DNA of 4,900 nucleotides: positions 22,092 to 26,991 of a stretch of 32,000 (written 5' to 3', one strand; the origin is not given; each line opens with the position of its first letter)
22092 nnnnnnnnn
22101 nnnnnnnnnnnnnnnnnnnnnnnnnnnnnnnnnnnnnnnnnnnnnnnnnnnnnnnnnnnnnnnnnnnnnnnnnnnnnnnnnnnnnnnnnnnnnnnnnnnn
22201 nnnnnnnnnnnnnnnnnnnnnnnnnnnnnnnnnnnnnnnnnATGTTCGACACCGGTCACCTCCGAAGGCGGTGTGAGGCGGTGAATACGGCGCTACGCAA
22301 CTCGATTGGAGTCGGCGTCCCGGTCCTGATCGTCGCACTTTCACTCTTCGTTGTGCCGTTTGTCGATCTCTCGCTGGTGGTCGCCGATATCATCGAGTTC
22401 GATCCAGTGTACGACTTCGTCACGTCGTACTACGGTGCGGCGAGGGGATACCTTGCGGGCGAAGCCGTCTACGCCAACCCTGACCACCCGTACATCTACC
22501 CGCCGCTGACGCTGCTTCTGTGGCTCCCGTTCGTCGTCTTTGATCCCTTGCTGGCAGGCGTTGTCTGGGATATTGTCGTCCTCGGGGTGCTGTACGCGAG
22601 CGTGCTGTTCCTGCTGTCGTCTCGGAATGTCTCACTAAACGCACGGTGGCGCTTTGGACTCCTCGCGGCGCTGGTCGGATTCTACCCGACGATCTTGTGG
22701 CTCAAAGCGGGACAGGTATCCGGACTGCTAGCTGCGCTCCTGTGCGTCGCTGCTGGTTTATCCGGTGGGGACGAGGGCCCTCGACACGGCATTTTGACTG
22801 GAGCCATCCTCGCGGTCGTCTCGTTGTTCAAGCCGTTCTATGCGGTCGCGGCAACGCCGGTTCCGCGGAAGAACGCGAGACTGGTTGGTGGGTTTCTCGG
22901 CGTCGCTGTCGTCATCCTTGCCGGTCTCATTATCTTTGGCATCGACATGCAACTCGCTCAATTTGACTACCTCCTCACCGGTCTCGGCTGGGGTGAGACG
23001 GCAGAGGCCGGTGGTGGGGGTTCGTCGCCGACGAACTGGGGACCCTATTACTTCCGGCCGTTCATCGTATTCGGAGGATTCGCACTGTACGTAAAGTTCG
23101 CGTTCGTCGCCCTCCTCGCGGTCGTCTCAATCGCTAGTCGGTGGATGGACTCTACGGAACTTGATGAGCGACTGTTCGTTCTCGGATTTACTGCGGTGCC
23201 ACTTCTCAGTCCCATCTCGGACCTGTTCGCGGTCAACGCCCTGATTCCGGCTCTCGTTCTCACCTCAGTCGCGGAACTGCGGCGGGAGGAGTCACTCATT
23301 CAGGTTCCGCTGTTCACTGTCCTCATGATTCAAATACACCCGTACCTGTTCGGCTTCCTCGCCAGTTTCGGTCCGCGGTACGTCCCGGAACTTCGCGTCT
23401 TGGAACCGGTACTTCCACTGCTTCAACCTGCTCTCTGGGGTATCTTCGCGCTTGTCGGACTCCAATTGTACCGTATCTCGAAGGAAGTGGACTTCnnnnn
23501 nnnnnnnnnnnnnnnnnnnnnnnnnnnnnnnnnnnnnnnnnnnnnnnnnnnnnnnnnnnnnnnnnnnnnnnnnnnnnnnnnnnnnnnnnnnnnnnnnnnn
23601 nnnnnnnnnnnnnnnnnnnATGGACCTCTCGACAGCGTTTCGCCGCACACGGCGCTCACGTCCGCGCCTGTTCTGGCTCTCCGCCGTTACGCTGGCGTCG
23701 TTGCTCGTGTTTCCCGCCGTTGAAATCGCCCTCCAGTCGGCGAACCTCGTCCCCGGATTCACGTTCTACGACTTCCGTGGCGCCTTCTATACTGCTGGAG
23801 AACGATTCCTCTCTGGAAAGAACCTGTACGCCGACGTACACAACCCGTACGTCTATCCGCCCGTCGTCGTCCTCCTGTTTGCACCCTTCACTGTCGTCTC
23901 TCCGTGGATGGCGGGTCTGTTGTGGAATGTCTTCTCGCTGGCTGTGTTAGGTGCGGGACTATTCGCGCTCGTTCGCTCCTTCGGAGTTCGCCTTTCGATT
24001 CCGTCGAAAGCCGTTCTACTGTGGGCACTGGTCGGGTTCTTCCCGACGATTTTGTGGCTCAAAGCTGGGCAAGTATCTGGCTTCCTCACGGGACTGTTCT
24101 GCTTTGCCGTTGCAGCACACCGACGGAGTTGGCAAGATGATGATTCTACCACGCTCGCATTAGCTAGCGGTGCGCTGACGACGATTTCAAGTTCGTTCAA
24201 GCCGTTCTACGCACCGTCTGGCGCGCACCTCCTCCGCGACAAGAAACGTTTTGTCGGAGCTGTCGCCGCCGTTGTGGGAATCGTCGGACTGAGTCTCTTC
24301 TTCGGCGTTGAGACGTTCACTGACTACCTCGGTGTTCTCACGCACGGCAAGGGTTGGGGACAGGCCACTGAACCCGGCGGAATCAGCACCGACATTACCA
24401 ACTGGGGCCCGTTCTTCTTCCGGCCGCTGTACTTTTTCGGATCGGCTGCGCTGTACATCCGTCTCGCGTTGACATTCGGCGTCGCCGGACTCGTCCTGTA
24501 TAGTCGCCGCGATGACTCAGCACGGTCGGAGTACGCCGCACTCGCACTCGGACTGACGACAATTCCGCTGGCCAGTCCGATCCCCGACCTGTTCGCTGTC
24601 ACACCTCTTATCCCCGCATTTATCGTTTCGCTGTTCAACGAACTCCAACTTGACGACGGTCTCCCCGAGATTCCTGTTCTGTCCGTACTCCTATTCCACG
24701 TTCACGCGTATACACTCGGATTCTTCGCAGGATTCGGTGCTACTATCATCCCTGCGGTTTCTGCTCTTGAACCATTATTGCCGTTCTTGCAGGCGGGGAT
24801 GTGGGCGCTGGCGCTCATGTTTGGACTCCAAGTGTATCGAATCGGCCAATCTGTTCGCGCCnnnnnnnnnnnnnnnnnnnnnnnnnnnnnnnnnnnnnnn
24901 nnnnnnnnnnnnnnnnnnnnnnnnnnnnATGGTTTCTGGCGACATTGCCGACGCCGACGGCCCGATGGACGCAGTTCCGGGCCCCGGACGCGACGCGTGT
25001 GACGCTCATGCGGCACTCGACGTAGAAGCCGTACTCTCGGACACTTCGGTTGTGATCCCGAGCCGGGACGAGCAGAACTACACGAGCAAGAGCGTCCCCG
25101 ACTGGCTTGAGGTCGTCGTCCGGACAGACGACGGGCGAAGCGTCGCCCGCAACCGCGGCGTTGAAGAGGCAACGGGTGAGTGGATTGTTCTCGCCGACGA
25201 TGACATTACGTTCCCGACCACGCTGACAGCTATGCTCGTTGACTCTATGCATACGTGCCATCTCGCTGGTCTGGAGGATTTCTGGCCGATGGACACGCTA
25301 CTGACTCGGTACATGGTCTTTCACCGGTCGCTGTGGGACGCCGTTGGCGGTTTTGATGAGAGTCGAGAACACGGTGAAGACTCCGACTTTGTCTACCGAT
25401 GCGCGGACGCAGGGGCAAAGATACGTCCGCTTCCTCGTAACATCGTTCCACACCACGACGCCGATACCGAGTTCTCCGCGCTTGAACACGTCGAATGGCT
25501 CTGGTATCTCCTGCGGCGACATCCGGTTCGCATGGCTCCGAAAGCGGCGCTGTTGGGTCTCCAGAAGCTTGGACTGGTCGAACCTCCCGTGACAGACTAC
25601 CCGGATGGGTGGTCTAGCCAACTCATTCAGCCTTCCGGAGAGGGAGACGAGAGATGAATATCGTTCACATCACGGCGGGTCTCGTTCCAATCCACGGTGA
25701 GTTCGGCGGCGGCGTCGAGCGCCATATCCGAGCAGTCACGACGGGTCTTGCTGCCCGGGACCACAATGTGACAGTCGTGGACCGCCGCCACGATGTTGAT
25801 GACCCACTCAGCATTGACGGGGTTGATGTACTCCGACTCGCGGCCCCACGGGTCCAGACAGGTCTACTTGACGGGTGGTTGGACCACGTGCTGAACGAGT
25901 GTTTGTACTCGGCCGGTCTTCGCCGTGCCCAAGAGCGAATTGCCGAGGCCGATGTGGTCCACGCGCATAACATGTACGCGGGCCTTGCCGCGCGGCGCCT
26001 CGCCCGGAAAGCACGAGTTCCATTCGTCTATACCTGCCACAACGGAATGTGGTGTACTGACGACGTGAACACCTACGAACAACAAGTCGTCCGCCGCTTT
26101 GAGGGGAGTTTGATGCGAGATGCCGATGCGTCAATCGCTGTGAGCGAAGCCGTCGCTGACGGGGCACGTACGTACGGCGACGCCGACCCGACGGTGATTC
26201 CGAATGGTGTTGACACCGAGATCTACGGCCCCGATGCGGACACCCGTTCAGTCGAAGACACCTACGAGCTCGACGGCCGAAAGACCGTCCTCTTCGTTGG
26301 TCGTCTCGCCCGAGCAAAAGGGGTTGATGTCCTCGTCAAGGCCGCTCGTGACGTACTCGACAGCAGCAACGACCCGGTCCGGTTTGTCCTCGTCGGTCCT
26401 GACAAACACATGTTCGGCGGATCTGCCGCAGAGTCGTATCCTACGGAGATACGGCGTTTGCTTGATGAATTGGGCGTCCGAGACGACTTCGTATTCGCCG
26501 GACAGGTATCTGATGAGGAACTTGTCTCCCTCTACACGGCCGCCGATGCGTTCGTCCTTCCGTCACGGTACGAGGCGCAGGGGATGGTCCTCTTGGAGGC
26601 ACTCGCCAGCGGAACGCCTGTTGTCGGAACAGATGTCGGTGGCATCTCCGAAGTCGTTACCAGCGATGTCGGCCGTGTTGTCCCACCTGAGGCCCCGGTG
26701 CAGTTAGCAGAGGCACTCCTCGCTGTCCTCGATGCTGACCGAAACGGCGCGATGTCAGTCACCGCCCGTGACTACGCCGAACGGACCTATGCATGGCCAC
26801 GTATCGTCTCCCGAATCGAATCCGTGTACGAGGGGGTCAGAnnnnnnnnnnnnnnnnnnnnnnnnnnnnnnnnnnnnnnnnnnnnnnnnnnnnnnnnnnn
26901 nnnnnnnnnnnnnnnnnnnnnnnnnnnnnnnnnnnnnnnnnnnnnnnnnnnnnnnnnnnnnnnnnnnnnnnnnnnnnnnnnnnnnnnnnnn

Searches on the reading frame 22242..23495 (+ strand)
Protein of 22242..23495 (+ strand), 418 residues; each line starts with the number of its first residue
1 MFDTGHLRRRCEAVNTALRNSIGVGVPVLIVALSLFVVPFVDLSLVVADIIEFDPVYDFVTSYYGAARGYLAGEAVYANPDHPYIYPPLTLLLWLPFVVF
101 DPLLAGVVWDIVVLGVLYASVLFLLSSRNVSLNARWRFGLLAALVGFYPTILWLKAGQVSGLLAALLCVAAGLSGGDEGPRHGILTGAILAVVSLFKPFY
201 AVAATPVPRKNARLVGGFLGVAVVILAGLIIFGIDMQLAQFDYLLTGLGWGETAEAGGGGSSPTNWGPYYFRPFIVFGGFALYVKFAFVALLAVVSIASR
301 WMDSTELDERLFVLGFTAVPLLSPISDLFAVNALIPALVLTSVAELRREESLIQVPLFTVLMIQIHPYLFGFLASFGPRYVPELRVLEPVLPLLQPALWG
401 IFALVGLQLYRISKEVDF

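Call 3: search_protein_families(library=pfam, proteins=[window:22242-23495:+], max_evalue=0.01)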
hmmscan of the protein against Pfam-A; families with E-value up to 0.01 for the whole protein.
window:22242-23495:+ (418 aa): 1 family
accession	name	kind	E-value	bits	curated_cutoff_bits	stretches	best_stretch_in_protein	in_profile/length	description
PF09594.16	GT87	-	4.8e-14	53.1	25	1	84-324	1-237/237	Glycosyltransferase family 87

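Call 4: search_protein_families(library=ncbifam, proteins=[window:22242-23495:+], max_evalue=0.01)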
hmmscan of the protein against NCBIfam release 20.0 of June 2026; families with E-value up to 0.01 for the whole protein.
window:22242-23495:+ (418 aa): 1 family
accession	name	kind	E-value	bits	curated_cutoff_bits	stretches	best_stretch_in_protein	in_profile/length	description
NF009915.0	PRK13375.1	equivalog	0.0042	15.7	413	1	80-171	88-182/425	mannosyltransferase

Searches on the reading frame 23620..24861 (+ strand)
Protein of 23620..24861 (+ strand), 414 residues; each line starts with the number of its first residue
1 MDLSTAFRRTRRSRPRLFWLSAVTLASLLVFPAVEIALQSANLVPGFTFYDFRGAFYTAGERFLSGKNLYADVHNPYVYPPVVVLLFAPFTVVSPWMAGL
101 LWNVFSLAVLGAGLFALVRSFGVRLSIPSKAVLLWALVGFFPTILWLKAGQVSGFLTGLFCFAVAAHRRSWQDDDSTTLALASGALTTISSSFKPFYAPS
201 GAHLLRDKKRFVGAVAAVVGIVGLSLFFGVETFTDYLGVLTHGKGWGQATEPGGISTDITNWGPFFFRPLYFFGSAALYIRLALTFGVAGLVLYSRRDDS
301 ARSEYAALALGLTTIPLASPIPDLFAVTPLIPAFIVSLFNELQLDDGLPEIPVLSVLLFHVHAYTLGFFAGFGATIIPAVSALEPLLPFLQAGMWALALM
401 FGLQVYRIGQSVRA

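Call 3: search_protein_families(library=pfam, proteins=[window:23620-24861:+], max_evalue=0.01)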
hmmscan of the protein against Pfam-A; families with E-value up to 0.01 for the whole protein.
window:23620-24861:+ (414 aa): 1 family
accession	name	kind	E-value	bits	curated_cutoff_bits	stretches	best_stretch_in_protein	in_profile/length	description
PF09594.16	GT87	-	1.9e-17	64.3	25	1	77-320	1-237/237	Glycosyltransferase family 87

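Call 4: search_protein_families(library=ncbifam, proteins=[window:23620-24861:+], max_evalue=0.01)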
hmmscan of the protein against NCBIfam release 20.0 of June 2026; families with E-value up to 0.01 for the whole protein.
window:23620-24861:+ (414 aa): 1 family
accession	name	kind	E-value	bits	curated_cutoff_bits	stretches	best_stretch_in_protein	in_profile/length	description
NF009915.0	PRK13375.1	equivalog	6.3e-07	28.3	413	1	46-174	56-191/425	mannosyltransferase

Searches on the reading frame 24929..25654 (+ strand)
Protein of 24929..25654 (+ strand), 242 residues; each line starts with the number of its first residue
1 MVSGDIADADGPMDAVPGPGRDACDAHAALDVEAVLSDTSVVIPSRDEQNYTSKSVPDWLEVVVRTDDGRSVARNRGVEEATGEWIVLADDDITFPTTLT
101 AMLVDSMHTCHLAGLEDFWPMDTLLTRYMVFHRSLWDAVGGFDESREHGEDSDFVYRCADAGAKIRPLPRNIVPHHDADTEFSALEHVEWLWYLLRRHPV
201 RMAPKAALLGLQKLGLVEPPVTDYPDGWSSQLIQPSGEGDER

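Call 3: search_protein_families(library=pfam, proteins=[window:24929-25654:+], max_evalue=0.01)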
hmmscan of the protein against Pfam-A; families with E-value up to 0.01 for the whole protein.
window:24929-25654:+ (242 aa): 5 families
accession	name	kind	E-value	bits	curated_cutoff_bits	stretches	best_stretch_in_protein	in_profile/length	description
PF00535.33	Glycos_transf_2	-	9.8e-07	29.3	23.3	1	62-108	57-104/168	Glycosyl transferase family 2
PF13641.12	Glyco_tranf_2_3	-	0.00018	22.1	27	0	122-178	157-214/230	Glycosyltransferase like family 2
PF10111.15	Glyco_tranf_2_2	-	0.00029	20.8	27.3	0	129-173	168-214/276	Glycosyltransferase like family 2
PF13632.12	Glyco_trans_2_3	-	0.001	19.4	27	1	124-173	72-121/198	Glycosyl transferase family group 2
PF13506.12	Glyco_transf_21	-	0.0056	16.6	21.7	0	75-107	23-55/174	Glycosyl transferase family 21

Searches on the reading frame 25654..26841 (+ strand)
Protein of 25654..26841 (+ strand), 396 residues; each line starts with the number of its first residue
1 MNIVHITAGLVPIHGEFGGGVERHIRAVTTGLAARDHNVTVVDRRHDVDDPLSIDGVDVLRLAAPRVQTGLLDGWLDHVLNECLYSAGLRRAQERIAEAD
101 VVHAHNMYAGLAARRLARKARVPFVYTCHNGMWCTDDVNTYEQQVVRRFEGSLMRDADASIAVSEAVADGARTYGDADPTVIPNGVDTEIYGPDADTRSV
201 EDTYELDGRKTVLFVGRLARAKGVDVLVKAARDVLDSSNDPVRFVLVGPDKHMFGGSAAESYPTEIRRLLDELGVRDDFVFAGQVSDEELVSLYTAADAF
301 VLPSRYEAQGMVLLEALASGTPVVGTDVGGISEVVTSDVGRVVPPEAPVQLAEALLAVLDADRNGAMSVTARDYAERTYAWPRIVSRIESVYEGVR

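Call 17: search_protein_families(library=pfam, proteins=[window:25654-26841:+], max_evalue=0.001)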
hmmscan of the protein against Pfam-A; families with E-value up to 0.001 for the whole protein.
window:25654-26841:+ (396 aa): 6 families
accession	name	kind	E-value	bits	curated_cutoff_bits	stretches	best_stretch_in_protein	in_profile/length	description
PF00534.26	Glycos_transf_1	-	3e-38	131.5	26.4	1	207-362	13-159/172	Glycosyl transferases group 1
PF13692.12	Glyco_trans_1_4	-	1.2e-34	120.1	27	1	209-360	1-141/142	Glycosyl transferases group 1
PF13439.12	Glyco_transf_4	-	5.9e-29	101.7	28.5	1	19-189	2-169/170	Glycosyltransferase Family 4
PF13579.12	Glyco_trans_4_4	-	1.3e-26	94.3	29.7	1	19-185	1-158/158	Glycosyl transferase 4-like domain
PF20706.3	GT4-conflict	-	1.2e-16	61.2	26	1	92-342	76-327/385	Family 4 Glycosyltransferase in conflict systems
PF13477.12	Glyco_trans_4_2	-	0.00018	22.1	23.4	1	24-129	12-107/139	Glycosyl transferase 4-like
